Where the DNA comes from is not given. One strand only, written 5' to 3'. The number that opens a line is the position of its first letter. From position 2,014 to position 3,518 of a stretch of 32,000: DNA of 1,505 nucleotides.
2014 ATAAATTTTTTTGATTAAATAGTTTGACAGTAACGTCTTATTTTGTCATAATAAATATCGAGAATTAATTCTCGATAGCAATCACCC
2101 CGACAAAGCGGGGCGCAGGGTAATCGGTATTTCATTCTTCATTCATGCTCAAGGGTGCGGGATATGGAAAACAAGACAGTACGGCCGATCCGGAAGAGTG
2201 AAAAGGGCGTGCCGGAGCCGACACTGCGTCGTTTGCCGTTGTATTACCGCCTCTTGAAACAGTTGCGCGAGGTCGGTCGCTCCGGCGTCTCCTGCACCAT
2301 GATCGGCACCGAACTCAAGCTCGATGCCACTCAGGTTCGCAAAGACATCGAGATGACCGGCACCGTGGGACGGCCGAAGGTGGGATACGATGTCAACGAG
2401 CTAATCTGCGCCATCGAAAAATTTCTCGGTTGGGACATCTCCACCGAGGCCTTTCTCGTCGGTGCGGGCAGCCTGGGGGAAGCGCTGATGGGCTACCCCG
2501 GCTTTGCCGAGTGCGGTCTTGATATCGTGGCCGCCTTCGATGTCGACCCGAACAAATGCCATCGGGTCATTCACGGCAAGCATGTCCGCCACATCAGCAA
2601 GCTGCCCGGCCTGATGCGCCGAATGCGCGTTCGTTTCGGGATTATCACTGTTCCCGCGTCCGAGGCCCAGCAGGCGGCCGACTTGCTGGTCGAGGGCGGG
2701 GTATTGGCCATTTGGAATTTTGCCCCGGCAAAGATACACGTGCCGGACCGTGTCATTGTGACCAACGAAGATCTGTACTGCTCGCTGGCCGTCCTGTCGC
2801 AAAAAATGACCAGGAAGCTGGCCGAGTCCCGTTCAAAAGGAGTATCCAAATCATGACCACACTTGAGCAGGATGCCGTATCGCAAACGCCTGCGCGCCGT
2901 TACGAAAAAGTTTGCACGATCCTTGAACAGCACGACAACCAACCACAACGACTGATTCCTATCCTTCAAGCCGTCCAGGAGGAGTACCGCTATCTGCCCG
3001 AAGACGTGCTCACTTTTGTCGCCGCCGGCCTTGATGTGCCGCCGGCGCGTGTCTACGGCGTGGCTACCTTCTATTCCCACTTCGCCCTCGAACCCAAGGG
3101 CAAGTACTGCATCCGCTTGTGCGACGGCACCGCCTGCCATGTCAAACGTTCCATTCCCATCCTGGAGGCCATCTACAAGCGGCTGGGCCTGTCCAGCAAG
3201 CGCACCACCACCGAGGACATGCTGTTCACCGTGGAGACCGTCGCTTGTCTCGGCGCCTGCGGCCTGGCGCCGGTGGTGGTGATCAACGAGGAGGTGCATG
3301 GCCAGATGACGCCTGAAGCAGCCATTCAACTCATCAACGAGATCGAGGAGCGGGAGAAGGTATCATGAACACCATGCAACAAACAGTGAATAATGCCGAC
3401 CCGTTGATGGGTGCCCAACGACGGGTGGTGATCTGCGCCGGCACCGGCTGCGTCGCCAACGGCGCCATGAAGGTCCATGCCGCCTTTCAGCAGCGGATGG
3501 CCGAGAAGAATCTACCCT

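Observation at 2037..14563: One co-directional 12.5-kb array joins structural, maturation and two regulatory layers of an [FeFe]-hydrogenase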

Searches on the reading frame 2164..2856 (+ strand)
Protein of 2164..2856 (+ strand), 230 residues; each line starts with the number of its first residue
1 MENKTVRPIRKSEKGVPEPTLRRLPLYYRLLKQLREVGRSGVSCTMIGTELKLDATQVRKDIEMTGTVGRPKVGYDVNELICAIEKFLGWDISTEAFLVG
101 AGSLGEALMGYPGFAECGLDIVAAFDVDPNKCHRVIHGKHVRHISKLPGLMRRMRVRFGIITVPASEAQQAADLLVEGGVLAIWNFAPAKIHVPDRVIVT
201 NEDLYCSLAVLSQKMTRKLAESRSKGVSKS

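Call 5: search_protein_families(library=pfam, proteins=[window:2164-2856:+], max_evalue=0.001)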
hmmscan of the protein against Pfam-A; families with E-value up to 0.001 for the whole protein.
window:2164-2856:+ (230 aa): 2 families
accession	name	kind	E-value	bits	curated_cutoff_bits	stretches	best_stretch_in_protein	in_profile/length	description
PF02629.25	CoA_binding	-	7.5e-18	65.5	22.3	1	93-188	3-96/97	CoA binding domain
PF06971.19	Put_DNA-bind_N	-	9.5e-16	58.1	27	1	16-62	2-48/49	Putative DNA-binding protein N-terminus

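Call 7: search_protein_families(library=ncbifam, proteins=[window:2164-2856:+], max_evalue=0.00001)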
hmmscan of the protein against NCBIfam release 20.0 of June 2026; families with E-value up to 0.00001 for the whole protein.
window:2164-2856:+ (230 aa): 9 families
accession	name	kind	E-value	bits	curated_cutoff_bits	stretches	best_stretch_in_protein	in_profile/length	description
NF003994.0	PRK05472.2-3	equivalog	2.8e-86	288.4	130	1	11-220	4-213/217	redox-sensing transcriptional repressor Rex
NF003995.0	PRK05472.2-4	subfamily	1.4e-61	207.7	126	1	13-218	3-208/213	redox-sensing transcriptional repressor Rex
NF003996.0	PRK05472.2-5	equivalog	4.5e-57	193.3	138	1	16-221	2-205/209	redox-sensing transcriptional repressor Rex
NF003992.0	PRK05472.2-1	equivalog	9.4e-53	178.9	226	1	9-222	14-227/249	redox-sensing transcriptional repressor Rex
NF003993.0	PRK05472.2-2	equivalog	5.1e-52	176.5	217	1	15-217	5-207/212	redox-sensing transcriptional repressor Rex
NF003990.0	PRK05472.1-4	equivalog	4.6e-49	166.9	233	1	12-218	3-209/214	redox-sensing transcriptional repressor Rex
NF003989.0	PRK05472.1-3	equivalog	1e-44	152.9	177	1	11-211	3-203/215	redox-sensing transcriptional repressor Rex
NF003988.0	PRK05472.1-1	equivalog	3.3e-33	115.5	321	1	12-216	3-209/214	redox-sensing transcriptional repressor Rex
NF003991.0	PRK05472.1-5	equivalog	3.8e-31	108.6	198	1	13-211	4-202/211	redox-sensing transcriptional repressor Rex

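Call 80: search_solved_structures(query=window:2164-2856:+, max_evalue=0.00001, show_alignments=2)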
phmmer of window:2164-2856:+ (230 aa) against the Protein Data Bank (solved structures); distinct sequences matched with E-value up to 0.00001: 8.
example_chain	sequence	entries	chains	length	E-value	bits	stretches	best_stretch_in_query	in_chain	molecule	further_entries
3wg9_A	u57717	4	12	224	3.5e-34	121.5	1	19-225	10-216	Redox-sensing transcriptional repressor rex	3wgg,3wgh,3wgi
3ikv_A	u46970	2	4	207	6.1e-34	120.7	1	16-212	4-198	Redox-sensing transcriptional repressor rex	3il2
1xcb_A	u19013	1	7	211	8.2e-34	120.3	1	16-212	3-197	Redox-sensing transcriptional repressor rex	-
3ikt_A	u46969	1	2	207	8.5e-34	120.2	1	16-212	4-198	Redox-sensing transcriptional repressor rex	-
2dt5_A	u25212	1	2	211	1.2e-33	119.8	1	16-212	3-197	AT-rich DNA-binding protein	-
5zz5_A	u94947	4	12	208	1.7e-32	116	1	15-218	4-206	Redox-sensing transcriptional repressor Rex | Redox-sensing transcriptional repressor Rex 1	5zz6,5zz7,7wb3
2vt2_A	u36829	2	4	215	6.7e-31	110.8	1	11-209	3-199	REDOX-SENSING TRANSCRIPTIONAL REPRESSOR REX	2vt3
3keo_A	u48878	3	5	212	1.1e-28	103.5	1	13-212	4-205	Redox-sensing transcriptional repressor rex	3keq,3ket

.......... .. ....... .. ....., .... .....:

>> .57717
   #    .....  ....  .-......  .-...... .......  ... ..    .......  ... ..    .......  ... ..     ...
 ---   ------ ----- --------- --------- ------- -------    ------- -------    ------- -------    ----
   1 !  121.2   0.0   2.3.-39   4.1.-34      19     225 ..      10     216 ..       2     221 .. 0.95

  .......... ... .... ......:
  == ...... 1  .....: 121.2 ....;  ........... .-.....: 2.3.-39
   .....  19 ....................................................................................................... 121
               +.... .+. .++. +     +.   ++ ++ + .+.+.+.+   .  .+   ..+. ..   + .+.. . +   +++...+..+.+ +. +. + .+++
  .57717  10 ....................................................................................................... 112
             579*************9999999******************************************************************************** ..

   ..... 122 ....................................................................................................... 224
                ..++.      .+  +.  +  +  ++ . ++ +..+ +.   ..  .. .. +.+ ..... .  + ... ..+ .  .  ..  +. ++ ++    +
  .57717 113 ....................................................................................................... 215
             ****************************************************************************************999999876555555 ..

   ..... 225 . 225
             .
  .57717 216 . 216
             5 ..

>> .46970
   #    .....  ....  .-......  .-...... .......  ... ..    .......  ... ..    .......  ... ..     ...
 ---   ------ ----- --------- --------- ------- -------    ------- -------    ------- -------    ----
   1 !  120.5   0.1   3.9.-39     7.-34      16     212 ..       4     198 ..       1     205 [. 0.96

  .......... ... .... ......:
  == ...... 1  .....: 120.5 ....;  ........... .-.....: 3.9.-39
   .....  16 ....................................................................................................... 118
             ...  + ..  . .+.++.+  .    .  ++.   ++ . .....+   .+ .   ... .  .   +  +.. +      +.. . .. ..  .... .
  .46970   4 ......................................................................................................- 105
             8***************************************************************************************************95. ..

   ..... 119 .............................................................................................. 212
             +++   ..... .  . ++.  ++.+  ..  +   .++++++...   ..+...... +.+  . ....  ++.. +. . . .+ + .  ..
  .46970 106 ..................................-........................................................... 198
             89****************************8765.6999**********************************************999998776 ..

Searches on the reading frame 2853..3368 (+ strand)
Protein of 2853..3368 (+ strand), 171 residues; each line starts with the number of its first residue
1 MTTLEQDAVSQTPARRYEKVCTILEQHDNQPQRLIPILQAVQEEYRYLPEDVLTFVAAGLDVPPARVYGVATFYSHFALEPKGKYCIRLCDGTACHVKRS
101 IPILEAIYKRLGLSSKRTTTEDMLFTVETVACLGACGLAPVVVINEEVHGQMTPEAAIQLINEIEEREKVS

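Call 5: search_protein_families(library=pfam, proteins=[window:2853-3368:+], max_evalue=0.001)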
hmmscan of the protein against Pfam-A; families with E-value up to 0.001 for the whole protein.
window:2853-3368:+ (171 aa): 1 family
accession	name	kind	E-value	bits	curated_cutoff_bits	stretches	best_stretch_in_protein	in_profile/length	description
PF01257.25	2Fe-2S_thioredx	-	4e-50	169.9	24.8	1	22-164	3-144/145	Thioredoxin-like [2Fe-2S] ferredoxin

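Call 7: search_protein_families(library=ncbifam, proteins=[window:2853-3368:+], max_evalue=0.00001)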
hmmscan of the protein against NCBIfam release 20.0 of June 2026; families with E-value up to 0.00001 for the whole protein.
window:2853-3368:+ (171 aa): 9 families
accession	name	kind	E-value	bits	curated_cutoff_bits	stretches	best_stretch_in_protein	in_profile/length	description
NF005747.0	PRK07571.1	equivalog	1.9e-45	154.6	224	1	6-167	11-171/173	bidirectional hydrogenase complex protein HoxE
NF005722.0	PRK07539.1-2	equivalog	7.8e-39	133.3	141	1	18-163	11-155/157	NADH-quinone oxidoreductase subunit NuoE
NF004638.0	PRK05988.1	equivalog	6.3e-35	120.3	198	1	14-165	8-158/159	formate dehydrogenase subunit gamma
TIGR01958.1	nuoE_fam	subfamily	1e-34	119.8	142.4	1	28-163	12-146/148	NADH-quinone oxidoreductase subunit NuoE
NF005725.0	PRK07539.1-5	equivalog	9e-33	113.4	220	1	22-165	27-172/174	NADH-quinone oxidoreductase subunit NuoE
NF005721.0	PRK07539.1-1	equivalog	6.4e-30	104.4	308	1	11-169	25-182/292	NADH-quinone oxidoreductase subunit NuoE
NF005723.0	PRK07539.1-3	equivalog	4.3e-26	91.7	226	1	33-165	25-157/158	NADH-quinone oxidoreductase subunit NuoE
NF005724.0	PRK07539.1-4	equivalog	2e-22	80.2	280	1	30-165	38-173/240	NADH-quinone oxidoreductase subunit NuoE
NF009040.0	PRK12373.1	equivalog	7.4e-18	65.4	514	1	33-166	38-171/400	NADH-quinone oxidoreductase subunit E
